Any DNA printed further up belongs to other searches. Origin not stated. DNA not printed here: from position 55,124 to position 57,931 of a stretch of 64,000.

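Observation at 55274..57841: PilT-family ATPase with a ~480-aa N-terminal HEAT-repeat extension and a variant His box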

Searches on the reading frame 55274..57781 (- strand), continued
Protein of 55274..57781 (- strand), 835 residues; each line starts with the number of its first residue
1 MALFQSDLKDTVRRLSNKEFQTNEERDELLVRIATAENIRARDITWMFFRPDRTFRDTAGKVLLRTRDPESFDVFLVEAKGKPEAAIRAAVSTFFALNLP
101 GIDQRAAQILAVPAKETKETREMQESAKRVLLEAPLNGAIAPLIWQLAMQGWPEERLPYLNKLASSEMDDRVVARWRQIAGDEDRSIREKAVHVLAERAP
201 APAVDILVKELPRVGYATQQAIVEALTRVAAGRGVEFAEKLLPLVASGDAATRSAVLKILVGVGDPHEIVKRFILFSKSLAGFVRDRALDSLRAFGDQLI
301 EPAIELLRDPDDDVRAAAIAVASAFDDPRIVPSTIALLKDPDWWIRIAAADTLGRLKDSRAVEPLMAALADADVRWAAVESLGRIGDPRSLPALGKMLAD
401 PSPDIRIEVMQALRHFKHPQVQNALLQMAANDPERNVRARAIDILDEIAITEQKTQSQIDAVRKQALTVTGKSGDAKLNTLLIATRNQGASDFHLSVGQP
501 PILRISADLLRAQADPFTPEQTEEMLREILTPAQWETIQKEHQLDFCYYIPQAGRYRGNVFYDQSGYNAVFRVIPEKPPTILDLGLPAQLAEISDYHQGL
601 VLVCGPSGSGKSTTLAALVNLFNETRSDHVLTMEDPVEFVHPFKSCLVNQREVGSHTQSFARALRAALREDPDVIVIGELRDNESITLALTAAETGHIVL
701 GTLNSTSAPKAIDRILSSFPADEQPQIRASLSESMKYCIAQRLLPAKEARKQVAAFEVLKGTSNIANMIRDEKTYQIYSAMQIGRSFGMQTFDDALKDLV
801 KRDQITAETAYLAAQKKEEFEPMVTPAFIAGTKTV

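Call 58: fold_search(model_id=the predicted structure, library=pdb)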
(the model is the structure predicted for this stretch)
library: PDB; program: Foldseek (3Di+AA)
matches with E <= 10: 1456; with E <= 0.001: 304
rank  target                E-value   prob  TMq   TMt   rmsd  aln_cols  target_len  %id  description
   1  6ojy_A                5.0e-16  1.00  0.19  0.41  18.7       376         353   39  Methylated PilT4 from Geobacter metallireducens bound to sulfate: C3ocococ conformation (released 2019-11-20)
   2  6ojx_A                5.7e-16  1.00  0.19  0.41  19.2       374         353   39  PilT4 from Geobacter metallireducens bound to ATP (released 2019-11-20)
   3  6ojz_D                8.7e-16  1.00  0.19  0.40  18.6       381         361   38  PilT4 from Geobacter metallireducens bound to ADP with partial occupancy: C3ocococ conformation (released 2019-11-20)
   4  6ok2_D                9.8e-16  1.00  0.19  0.41  18.0       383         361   38  PilT4 from Geobacter metallireducens bound to ADP: C3ocococ conformation (released 2019-11-20)
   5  6ojz_C                1.3e-15  1.00  0.19  0.41  20.0       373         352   39  PilT4 from Geobacter metallireducens bound to ADP with partial occupancy: C3ocococ conformation (released 2019-11-20)
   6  3jvv_C                1.4e-15  1.00  0.18  0.41  18.9       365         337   41  Crystal Structure of P. aeruginosa PilT with bound AMP-PCP (released 2010-06-02)
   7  6ojy_C                1.4e-15  1.00  0.19  0.40  19.1       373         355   38  Methylated PilT4 from Geobacter metallireducens bound to sulfate: C3ocococ conformation (released 2019-11-20)
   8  6ojx_B                1.4e-15  1.00  0.20  0.41  19.2       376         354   39  PilT4 from Geobacter metallireducens bound to ATP (released 2019-11-20)
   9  6okv_D                1.4e-15  1.00  0.20  0.41  19.5       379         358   38  PilT4 from Geobacter metallireducens bound to AMP-PNP: C2ccocco conformation (released 2019-11-20)
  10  3jvu_A                1.6e-15  1.00  0.19  0.42  18.5       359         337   42  Crystal structure of unliganded P. aeruginosa PilT (released 2010-07-21)
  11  3jvv_A                2.1e-15  1.00  0.18  0.41  18.5       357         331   42  Crystal Structure of P. aeruginosa PilT with bound AMP-PCP (released 2010-06-02)
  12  6ojy_B                2.1e-15  1.00  0.19  0.40  19.1       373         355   38  Methylated PilT4 from Geobacter metallireducens bound to sulfate: C3ocococ conformation (released 2019-11-20)
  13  3jvv_B                2.4e-15  1.00  0.18  0.42  18.9       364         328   40  Crystal Structure of P. aeruginosa PilT with bound AMP-PCP (released 2010-06-02)
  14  6olk_A                2.5e-15  1.00  0.19  0.41  19.4       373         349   39  CryoEM structure of PilT4 from Geobacter metallireducens without adding nucleotide: C3ocococ conformation (released 2019-11-20)
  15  6ojy_F                3.0e-15  1.00  0.20  0.42  18.8       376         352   39  Methylated PilT4 from Geobacter metallireducens bound to sulfate: C3ocococ conformation (released 2019-11-20)
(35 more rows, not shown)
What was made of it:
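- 55325..56350 (-): Complete PilT-type ATPase (N2D + CTD), residues 478-819. Foldseek top hits are PilT4 and PilT (call 58).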

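Call 64: list_cluster_members(proteins=[P0123, P0128, P0130, P0136, P0129, P0156, P0168, P0146, P0193, P0150])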
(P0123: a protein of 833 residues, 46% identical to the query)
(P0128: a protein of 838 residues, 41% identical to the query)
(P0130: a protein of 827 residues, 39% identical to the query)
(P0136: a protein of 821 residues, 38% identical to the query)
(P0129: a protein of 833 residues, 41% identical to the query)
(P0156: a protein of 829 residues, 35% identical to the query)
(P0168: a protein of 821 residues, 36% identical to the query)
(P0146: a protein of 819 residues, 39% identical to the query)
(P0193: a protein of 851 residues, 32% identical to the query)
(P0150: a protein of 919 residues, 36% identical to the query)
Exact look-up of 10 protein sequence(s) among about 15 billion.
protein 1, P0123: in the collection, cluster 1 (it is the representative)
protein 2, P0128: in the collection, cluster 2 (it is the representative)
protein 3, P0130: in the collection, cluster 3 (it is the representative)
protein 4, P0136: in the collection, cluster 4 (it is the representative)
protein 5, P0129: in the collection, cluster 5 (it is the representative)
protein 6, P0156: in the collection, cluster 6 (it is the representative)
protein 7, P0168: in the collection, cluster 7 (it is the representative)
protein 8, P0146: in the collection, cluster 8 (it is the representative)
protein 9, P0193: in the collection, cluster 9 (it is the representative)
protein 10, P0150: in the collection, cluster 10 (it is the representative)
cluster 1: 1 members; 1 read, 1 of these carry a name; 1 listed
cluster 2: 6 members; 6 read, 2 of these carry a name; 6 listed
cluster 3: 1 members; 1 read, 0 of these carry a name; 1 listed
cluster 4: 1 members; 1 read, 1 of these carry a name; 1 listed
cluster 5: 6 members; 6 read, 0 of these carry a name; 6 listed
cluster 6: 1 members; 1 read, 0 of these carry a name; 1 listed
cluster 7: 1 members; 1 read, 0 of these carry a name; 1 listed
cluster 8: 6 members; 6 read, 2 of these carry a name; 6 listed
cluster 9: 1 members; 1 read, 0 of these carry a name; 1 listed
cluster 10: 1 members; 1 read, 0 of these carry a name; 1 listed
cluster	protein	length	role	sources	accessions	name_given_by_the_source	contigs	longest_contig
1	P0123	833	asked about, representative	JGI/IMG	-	twitching motility protein PilT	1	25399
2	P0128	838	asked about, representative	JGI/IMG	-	twitching motility protein PilT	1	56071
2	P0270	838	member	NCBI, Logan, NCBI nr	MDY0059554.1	MAG: PilT/PilU family type 4a pilus ATPase [Myxococcota bacterium] | PilT/PilU family type 4a pilus ATPase [Myxococcota bacterium]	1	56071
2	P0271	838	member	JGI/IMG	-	-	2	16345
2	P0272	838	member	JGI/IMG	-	-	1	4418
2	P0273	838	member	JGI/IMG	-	-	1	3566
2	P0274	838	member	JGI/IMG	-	-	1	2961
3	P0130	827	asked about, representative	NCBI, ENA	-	-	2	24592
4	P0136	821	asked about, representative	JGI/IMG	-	twitching motility protein PilT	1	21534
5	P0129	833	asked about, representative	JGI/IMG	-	-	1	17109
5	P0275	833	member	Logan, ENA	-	-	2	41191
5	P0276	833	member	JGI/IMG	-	-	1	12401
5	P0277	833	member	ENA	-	-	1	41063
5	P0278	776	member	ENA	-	-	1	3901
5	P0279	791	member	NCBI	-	-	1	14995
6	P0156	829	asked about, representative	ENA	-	-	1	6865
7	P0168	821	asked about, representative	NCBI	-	-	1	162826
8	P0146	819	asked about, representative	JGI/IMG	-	-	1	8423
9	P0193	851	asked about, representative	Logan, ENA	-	-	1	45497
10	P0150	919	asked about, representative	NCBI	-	-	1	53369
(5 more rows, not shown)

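Call 81: find_homologous_proteins(query=L084:10694-12022:+, max_evalue=1e-30)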
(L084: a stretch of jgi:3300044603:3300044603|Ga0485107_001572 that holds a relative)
Query L084:10694-12022:+ (443 aa): 8000 proteins with E <= 1e-30 among 8000 candidates; the best 120 are listed.
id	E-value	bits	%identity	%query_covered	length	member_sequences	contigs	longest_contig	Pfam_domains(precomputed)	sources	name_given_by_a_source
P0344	2.8e-200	684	71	91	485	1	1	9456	PF00437.27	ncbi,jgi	-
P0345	7.0e-199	679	66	78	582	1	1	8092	PF00437.27,PF13604.13,PF13555.13,PF25199.2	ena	-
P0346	7.2e-187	640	78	81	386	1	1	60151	PF00437.27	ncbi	-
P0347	1.3e-165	570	72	78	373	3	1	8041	PF00437.27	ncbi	-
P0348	3.7e-161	555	70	79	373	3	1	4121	PF00437.27,PF13555.13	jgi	jgi:twitching motility protein PilT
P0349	1.2e-154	533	-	-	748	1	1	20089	PF13173.13,PF13604.13,PF13671.13,PF00004.36,PF13401.13,PF13238.13,PF00448.29,PF04851.22,PF13191.13,PF06414.19,PF02492.26,PF10412.16,PF13514.13,PF24883.3,PF13476.13,PF01580.25,PF25199.2,PF00265.25,PF00437.27,PF13555.13,PF03029.24,PF01935.24,PF00005.34,PF20720.4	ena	-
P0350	3.3e-153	529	65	80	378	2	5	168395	PF00437.27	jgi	-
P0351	6.6e-152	524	69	77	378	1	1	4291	PF00437.27,PF13401.13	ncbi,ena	-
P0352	2.1e-151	523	68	78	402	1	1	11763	PF00437.27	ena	-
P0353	2.5e-151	523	65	80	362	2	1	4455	PF00437.27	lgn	-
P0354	1.2e-150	520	66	79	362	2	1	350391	PF00437.27,PF25199.2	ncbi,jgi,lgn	ncbi:MAG: type IV pilus twitching motility protein PilT [Myxococcota bacterium]|jgi:twitching motili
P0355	4.8e-150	518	66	79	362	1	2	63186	PF00437.27,PF25199.2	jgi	jgi:twitching motility protein PilT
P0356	6.6e-150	518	66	80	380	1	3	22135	PF00437.27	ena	-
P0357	1.1e-149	517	57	91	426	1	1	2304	PF00437.27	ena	-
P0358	1.3e-149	517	66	80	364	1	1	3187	PF00437.27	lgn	-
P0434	4.7e-146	505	62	78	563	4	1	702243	PF00437.27,PF13191.13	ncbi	ncbi:MAG: PilT/PilU family type 4a pilus ATPase [Polyangiales bacterium]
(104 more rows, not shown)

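Call 83: search_protein_families(library=padloc, proteins=[window:55274-57781:-], max_evalue=0.001)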
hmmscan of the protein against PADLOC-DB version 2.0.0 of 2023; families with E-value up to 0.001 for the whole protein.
window:55274-57781:- (835 aa): 5 families
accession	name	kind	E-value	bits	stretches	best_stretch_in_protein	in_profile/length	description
PDLC02919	HEAT-ARM_XIII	-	4.9e-16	55.4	2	363-476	550-669/1972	-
PDLC03925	OloA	-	1.1e-05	22.9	1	220-477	119-315/596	-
PDLC04140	mad8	-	1.2e-05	22.9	1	599-664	28-70/314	mads_8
PDLC04135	mad3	-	0.00014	19.5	1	599-626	23-50/374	mads_3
PDLC03878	NsnB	-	0.00037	18.4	0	599-781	22-161/345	-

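Call 84: find_encoding_contigs(protein=P0193, flank=6000, max_places=1)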
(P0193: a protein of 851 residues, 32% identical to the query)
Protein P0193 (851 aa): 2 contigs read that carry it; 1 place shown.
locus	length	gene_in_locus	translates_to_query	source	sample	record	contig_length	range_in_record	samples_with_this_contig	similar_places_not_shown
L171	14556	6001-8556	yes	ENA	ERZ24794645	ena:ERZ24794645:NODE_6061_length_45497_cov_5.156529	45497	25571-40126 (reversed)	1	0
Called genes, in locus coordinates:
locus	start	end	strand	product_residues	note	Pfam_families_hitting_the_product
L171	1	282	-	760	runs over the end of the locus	PF11897:DUF3417, PF00343:Phosphorylase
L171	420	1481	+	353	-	PF07498:Rho_N, PF16258:DUF4912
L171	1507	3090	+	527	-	PF03065:Glyco_hydro_57, PF09210:BE_C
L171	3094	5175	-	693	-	PF00795:CN_hydrolase, PF02540:NAD_synthase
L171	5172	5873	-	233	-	-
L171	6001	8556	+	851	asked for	PF02985:HEAT (faint), PF13401:AAA_22 (faint), PF13646:HEAT_2, PF00437:T2SSE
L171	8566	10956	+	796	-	PF00437:T2SSE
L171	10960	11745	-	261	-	PF13428:TPR_14 (faint), PF14559:TPR_19 (faint)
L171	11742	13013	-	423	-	PF00464:SHMT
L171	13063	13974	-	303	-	-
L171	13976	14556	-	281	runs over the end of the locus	-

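Call 85: find_encoding_contigs(protein=P0434, flank=8000, max_places=1)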
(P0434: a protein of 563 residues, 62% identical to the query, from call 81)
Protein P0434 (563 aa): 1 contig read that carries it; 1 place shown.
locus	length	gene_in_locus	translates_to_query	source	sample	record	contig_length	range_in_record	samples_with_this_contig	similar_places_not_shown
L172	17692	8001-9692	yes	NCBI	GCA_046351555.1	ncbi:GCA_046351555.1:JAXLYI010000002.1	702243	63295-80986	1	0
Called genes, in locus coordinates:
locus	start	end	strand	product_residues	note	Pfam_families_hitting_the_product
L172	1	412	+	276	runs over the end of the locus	PF00795:CN_hydrolase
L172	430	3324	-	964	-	PF07719:TPR_2 (faint), PF08308:PEGA, PF13620:CarboxypepD_reg (faint), PF08308:PEGA, PF07715:Plug, PF00593:TonB_dep_Rec_b-barrel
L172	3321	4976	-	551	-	PF00069:Pkinase, PF03109:ABC1 (faint), PF07714:PK_Tyr_Ser-Thr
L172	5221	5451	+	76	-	PF04324:Fer2_BFD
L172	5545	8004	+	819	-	PF02985:HEAT (faint), PF13513:HEAT_EZ (faint), PF03130:HEAT_PBS (faint), PF13646:HEAT_2, PF00437:T2SSE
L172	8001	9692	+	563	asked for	PF13191:AAA_16 (faint), PF00437:T2SSE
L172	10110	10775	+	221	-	-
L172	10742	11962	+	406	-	PF00034:Cytochrom_C (faint), PF13442:Cytochrome_CBB3 (faint)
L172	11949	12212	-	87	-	-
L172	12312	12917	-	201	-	PF02798:GST_N, PF14497:GST_C_3, PF13410:GST_C_2 (weak)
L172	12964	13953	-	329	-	PF00248:Aldo_ket_red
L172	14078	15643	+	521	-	PF01636:APH (weak), PF00069:Pkinase, PF07714:PK_Tyr_Ser-Thr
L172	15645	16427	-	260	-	PF06532:NrsF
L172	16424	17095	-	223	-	PF04542:Sigma70_r2, PF08281:Sigma70_r4_2, PF04545:Sigma70_r4 (weak)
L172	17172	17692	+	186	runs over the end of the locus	PF00034:Cytochrom_C (faint), PF13442:Cytochrome_CBB3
